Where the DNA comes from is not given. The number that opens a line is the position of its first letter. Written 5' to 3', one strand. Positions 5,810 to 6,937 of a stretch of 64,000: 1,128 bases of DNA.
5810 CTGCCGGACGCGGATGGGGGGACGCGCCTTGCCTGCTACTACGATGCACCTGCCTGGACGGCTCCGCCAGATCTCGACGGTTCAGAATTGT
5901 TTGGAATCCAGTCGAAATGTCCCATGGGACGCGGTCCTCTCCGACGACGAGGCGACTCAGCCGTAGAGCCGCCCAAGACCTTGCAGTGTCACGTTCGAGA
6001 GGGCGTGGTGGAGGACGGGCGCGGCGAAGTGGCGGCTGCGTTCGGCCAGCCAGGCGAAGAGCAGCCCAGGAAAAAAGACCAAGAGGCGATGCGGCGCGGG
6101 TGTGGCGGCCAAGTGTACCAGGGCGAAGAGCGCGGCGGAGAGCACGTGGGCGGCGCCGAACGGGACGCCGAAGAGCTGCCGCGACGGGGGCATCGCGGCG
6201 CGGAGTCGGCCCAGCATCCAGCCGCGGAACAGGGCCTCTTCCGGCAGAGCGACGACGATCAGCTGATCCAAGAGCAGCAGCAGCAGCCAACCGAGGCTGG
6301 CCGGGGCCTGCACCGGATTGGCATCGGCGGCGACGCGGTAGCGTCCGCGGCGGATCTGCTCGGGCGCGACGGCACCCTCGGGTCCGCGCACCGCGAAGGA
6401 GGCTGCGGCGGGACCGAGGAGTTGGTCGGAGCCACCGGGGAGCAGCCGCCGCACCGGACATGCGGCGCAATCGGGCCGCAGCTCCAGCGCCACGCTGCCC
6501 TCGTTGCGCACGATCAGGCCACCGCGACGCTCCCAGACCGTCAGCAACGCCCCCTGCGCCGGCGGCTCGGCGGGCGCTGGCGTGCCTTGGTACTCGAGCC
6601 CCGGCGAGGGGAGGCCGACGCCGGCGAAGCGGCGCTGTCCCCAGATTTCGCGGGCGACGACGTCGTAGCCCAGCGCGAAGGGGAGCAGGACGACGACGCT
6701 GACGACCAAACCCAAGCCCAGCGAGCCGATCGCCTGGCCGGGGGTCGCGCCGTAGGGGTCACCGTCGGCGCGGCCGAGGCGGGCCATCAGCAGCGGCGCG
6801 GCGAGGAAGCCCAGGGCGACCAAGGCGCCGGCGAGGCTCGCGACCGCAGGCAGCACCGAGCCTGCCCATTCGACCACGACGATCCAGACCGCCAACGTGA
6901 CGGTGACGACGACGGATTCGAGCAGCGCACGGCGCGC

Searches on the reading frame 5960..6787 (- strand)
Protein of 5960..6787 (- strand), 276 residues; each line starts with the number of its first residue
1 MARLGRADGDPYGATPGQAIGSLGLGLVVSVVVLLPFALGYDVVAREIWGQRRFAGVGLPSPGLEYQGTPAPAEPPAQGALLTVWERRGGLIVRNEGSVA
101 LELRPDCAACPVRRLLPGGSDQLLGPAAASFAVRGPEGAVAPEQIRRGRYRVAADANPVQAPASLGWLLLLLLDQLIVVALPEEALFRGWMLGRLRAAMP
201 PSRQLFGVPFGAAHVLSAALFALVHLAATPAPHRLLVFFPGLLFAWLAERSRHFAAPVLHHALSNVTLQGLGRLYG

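Call 33: search_protein_families(library=ncbifam, proteins=[window:5960-6787:-], max_evalue=10)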
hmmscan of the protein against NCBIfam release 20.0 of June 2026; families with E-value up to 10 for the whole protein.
seq(276 aa): 13 families
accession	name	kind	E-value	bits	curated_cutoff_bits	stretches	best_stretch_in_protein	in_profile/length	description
NF040674.1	CPBP_fam_MrtP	equivalog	1e-48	166.7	250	2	133-275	209-353/354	myxosortase MrtP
NF040594.1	CPBP_fam_MrtC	equivalog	2.3e-33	115.8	195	2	171-272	117-219/221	myxosortase MrtC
NF040914.1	Mrt_core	domain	9.2e-32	109.3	100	1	170-274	2-107/108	myxosortase family intramembrane protease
NF040593.1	CPBP_fam_MrtX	exception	4.6e-26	92.1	180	1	170-270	132-231/238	myxosortase MrtX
NF040915.1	CPBP_fam_MrtZ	exception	1.6e-24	86.8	325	1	172-268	168-264/275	myxosortase MrtZ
NF033192.3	CPBP_JDVT_MrtJ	equivalog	2.9e-15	56.7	75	1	176-267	5-94/98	JDVT-CTERM system glutamic-type intramembrane protease MrtJ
NF040589.1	CPBP_Synerg_MrtS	equivalog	1.6e-14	54.4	130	1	176-266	80-161/170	Synerg-CTERM system glutamic-type intramembrane protease MrtS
NF047635.1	CPBP_Sphingo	equivalog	1.7e-08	34.1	225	1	179-267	138-233/237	CPBP family intramembrane glutamic endopeptidase, BDIM_20840 family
NF041647.1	ABC_perm_CPBP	equivalog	4.1e-08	32.4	435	1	177-267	551-629/636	ABC transporter permease subunit/CPBP intramembrane protease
TIGR04162.1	exo_VPEID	exception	1.9e-05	23.8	150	1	163-266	409-501/516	exosortase E/protease, VPEID-CTERM system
TIGR03008.1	pepcterm_CAAX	equivalog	0.0001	22.3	81.05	1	159-268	105-209/222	CAAX prenyl protease-related protein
NF050068.1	Rv0804_CPBP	equivalog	0.00083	19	200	1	164-262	91-183/197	Rv0804 family intramembrane glutamic endopeptidase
NF046050.1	CPBP_fam_MroQ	equivalog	0.015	14.7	270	1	177-266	135-218/243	intramembrane glutamic endopeptidase MroQ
